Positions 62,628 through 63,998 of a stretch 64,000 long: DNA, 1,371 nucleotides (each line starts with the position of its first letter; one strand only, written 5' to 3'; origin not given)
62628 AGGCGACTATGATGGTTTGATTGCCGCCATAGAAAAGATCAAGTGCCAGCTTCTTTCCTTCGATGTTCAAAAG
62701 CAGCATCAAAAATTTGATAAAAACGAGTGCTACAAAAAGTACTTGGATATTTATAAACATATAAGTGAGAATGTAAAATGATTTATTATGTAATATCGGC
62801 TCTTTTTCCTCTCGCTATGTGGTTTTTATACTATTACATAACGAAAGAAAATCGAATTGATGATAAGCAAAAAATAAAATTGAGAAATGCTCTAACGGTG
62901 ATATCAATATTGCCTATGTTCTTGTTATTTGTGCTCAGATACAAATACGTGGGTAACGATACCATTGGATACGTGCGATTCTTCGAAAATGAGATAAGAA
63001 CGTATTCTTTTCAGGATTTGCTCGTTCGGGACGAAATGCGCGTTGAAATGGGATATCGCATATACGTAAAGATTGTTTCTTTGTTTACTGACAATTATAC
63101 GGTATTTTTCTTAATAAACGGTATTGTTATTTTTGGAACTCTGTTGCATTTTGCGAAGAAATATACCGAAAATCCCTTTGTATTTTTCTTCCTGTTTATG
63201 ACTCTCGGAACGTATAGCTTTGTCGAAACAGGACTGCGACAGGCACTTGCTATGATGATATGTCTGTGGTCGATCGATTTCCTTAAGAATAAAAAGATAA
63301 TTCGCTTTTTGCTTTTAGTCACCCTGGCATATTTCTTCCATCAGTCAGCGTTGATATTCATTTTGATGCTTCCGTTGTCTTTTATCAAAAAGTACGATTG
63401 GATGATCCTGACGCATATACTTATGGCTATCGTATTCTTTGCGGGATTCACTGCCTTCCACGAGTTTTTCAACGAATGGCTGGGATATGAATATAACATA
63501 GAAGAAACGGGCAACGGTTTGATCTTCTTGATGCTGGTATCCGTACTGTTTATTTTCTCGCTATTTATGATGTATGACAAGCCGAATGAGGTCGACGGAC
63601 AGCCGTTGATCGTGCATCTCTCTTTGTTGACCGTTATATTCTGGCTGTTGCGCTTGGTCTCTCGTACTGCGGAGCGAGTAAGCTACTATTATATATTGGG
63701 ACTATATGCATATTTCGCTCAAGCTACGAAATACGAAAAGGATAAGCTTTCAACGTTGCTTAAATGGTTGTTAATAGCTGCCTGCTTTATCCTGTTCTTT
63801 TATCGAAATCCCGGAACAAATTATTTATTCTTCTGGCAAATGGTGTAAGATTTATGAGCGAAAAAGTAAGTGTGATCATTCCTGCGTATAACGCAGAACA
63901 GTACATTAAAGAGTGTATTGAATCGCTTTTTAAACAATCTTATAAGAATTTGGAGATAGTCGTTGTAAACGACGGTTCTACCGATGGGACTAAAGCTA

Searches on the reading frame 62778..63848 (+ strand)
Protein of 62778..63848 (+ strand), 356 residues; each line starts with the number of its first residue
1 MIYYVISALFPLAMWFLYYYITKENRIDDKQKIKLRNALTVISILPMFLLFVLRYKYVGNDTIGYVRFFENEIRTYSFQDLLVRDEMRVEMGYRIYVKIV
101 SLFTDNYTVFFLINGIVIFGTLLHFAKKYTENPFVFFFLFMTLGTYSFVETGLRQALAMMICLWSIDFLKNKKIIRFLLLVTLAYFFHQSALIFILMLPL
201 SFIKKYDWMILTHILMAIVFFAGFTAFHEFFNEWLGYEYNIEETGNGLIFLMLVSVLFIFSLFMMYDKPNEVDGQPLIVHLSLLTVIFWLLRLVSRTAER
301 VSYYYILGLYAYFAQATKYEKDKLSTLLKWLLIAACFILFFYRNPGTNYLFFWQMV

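Call 70: search_protein_families(library=pfam, proteins=[window:62778-63848:+], max_evalue=0.00001)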
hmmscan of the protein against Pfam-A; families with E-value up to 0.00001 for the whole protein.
window:62778-63848:+ (356 aa): 1 family
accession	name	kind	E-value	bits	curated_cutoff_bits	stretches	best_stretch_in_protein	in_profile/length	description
PF14897.12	EpsG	-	8.4e-45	153.7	30.1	1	39-345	3-313/326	EpsG family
